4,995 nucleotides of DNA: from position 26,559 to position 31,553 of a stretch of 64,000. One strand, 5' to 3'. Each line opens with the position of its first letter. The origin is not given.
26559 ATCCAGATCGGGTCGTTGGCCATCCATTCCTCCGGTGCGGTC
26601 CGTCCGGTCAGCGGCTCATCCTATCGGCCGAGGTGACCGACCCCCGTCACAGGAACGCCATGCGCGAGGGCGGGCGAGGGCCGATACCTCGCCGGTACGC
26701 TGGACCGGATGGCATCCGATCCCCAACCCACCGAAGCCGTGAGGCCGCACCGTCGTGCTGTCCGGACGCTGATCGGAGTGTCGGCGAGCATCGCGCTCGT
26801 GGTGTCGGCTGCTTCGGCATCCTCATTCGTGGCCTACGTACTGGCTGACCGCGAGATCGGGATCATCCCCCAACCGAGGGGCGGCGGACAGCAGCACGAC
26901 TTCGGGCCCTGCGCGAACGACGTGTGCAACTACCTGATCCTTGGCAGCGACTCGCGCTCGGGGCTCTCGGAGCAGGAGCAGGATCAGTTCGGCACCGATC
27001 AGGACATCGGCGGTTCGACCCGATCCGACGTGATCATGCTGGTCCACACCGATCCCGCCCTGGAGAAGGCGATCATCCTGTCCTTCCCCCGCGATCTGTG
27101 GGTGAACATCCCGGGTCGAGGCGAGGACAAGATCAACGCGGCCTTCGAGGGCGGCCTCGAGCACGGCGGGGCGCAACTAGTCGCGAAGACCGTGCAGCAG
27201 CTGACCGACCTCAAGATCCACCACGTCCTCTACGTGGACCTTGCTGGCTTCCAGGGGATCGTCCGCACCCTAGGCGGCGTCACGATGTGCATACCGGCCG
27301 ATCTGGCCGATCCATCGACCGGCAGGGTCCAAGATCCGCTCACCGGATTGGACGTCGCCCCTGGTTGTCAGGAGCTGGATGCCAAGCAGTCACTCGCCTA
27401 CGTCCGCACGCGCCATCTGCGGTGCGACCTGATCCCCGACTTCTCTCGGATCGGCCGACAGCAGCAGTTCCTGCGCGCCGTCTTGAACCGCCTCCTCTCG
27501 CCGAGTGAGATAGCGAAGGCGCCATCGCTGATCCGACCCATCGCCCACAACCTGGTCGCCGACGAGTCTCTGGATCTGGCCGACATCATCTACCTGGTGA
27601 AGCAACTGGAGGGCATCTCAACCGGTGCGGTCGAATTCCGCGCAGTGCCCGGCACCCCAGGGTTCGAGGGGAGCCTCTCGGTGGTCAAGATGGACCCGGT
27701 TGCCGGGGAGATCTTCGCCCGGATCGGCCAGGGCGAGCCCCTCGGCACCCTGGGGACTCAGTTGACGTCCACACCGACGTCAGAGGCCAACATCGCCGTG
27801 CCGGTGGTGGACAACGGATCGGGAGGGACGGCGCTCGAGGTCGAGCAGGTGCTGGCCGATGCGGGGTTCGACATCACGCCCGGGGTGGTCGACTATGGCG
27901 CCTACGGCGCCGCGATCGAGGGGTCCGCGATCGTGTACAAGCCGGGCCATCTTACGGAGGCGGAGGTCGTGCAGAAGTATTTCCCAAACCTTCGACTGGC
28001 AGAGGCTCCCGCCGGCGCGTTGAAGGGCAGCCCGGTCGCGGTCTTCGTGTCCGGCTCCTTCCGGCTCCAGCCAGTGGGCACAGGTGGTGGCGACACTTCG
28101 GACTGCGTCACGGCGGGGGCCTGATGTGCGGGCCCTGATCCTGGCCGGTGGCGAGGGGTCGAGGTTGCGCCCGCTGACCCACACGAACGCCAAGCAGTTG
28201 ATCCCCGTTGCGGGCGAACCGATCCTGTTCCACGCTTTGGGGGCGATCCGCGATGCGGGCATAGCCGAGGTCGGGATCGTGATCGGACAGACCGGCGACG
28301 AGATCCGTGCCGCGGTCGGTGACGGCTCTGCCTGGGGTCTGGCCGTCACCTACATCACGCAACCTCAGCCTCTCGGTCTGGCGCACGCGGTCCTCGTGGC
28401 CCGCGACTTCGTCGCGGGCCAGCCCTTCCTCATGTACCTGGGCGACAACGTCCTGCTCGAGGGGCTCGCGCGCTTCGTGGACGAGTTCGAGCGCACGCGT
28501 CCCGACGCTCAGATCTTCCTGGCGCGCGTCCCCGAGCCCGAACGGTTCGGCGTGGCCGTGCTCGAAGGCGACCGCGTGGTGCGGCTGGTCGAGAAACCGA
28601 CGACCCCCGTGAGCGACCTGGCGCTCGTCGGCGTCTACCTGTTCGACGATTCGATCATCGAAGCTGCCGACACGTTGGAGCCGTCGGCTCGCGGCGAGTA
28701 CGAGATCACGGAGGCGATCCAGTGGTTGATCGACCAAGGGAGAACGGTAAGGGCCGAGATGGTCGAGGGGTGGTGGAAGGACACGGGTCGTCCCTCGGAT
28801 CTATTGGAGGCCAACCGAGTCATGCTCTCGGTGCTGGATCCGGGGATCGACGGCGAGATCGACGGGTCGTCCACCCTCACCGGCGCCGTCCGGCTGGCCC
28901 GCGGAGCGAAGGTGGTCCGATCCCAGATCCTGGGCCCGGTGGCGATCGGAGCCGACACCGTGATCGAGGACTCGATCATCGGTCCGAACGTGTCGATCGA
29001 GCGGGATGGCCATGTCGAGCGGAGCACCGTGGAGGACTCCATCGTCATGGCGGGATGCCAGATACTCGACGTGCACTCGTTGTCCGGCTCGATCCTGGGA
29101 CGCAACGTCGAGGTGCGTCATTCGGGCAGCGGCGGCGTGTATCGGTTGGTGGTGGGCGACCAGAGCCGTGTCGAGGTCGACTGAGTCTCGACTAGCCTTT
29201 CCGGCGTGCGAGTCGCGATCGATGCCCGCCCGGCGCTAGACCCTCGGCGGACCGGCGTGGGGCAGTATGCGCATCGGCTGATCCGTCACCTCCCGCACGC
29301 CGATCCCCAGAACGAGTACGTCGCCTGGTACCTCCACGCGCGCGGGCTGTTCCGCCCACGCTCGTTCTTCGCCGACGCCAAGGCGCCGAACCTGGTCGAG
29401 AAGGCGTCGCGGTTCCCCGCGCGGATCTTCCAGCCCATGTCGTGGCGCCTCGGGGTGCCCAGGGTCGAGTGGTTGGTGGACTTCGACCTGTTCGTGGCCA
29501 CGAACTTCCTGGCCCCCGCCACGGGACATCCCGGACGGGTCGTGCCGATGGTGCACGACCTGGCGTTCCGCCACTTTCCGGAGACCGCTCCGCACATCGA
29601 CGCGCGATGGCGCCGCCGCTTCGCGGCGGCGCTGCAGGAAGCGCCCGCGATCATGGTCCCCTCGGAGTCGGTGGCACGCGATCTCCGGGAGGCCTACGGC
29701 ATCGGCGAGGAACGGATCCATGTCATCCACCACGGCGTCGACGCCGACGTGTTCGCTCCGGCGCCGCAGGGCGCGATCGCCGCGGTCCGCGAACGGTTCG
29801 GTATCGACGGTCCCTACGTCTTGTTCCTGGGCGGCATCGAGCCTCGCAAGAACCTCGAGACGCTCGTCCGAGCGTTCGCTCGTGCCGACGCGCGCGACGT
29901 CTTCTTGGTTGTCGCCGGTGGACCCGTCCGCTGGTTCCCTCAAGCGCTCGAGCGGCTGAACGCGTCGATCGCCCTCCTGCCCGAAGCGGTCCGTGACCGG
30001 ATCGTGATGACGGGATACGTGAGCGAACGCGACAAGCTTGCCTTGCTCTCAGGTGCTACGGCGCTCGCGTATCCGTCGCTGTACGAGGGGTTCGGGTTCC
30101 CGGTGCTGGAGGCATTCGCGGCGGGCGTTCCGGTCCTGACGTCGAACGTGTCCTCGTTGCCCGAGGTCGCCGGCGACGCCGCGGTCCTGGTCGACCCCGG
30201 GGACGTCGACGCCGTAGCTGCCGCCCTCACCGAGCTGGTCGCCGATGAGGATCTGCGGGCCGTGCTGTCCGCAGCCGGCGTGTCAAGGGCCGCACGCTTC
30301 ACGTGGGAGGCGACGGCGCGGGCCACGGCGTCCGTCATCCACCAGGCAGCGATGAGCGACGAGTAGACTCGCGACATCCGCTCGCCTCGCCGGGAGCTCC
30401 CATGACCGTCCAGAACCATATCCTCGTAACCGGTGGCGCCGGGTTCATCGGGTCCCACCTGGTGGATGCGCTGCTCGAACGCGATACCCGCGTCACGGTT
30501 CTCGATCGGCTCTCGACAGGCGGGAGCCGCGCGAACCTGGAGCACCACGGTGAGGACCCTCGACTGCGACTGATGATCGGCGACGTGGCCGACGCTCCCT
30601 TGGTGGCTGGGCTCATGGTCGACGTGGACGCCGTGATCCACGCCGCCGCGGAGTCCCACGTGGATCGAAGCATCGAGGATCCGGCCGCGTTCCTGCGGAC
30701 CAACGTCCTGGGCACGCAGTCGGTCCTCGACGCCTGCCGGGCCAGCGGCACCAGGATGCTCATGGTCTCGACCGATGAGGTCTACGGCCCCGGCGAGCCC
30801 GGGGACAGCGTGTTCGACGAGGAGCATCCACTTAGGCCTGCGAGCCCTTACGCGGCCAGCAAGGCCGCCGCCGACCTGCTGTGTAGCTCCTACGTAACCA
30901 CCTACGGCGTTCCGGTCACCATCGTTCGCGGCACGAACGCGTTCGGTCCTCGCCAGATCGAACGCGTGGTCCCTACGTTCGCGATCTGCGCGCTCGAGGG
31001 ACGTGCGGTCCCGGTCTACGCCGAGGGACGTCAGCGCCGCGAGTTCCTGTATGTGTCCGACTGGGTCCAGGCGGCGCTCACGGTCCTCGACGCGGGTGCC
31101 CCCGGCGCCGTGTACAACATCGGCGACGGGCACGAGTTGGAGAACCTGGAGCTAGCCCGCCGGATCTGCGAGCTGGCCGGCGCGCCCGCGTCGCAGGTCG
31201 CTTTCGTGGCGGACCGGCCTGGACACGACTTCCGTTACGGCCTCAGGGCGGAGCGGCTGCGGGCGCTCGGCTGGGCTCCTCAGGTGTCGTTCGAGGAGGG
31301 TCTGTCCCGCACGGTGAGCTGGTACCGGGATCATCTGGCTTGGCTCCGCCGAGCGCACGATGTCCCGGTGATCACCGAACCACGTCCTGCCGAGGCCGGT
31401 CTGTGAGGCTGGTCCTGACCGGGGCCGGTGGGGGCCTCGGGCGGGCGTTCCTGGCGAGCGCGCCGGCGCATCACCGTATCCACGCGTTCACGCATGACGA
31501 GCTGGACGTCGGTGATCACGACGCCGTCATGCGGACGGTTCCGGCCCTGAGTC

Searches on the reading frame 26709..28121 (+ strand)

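Call 24: search_protein_families(library=pfam, proteins=[window:26709-28121:+], max_evalue=0.00001)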
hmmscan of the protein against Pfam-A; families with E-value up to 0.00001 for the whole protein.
window:26709-28121:+ (471 aa): 1 family
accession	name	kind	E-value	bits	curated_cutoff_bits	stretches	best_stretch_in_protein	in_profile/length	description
PF03816.19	LytR_cpsA_psr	-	1.3e-35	123.2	24.6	1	105-262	1-148/150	LytR_cpsA_psr family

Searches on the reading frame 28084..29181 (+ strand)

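Call 24: search_protein_families(library=pfam, proteins=[window:28084-29181:+], max_evalue=0.00001)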
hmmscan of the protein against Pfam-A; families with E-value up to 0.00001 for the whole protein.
window:28084-29181:+ (366 aa): 4 families
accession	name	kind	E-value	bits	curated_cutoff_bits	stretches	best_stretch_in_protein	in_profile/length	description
PF00483.29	NTP_transferase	-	4.2e-52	177.6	21.2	1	17-246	2-241/245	Nucleotidyl transferase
PF12804.13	NTP_transf_3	-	7.6e-11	42.9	27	1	17-141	1-117/160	MobA-like NTP transferase domain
PF25084.1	LbH_EIF2B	-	5.6e-09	36.4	54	1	268-346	9-83/105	EIF2B subunit epsilon LbH domain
PF24894.1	Hexapep_GlmU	-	3.2e-06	27.6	23.3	0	262-308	34-80/104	GlmU-like, C-terminal hexapeptide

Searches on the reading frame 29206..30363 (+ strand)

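Call 24: search_protein_families(library=pfam, proteins=[window:29206-30363:+], max_evalue=0.00001)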
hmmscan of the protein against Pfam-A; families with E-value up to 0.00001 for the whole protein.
window:29206-30363:+ (386 aa): 5 families
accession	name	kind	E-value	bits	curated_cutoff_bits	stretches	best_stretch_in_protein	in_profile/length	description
PF00534.26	Glycos_transf_1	-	3.9e-30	105.1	26.4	1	201-358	14-169/172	Glycosyl transferases group 1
PF13692.12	Glyco_trans_1_4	-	2e-27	96.7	27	1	203-347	2-142/142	Glycosyl transferases group 1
PF13439.12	Glyco_transf_4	-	6.9e-13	49.4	28.5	1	17-181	3-169/170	Glycosyltransferase Family 4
PF20706.3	GT4-conflict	-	5.7e-12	45.7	26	1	195-372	193-383/385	Family 4 Glycosyltransferase in conflict systems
PF13524.12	Glyco_trans_1_2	-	4.8e-06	27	25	1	265-372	28-140/144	Glycosyl transferase-like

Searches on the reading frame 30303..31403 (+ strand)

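Call 24: search_protein_families(library=pfam, proteins=[window:30303-31403:+], max_evalue=0.00001)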
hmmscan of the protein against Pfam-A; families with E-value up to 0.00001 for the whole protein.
window:30303-31403:+ (367 aa): 7 families
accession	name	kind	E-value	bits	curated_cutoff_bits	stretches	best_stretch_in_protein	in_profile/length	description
PF01370.27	Epimerase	-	6.1e-66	222.7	20.9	1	40-274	1-240/240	NAD dependent epimerase/dehydratase family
PF16363.11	GDP_Man_Dehyd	-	6.2e-65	220.3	27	1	41-336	1-331/332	GDP-mannose 4,6 dehydratase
PF02719.21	Polysacc_synt_2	-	1.4e-23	84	20.2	1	40-161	1-132/293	Polysaccharide biosynthesis protein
PF01073.25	3Beta_HSD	-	2.7e-21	76.3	22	1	41-256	1-223/280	3-beta hydroxysteroid dehydrogenase/isomerase family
PF04321.23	RmlD_sub_bind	-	6.5e-19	68.5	27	1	39-302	2-241/287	RmlD substrate binding domain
PF07993.18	NAD_binding_4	-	9.1e-17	61.5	20.1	1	42-214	1-208/258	Male sterility protein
PF13460.12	NAD_binding_10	-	3.6e-13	50.2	27.2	1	44-209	1-142/184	NAD(P)H-binding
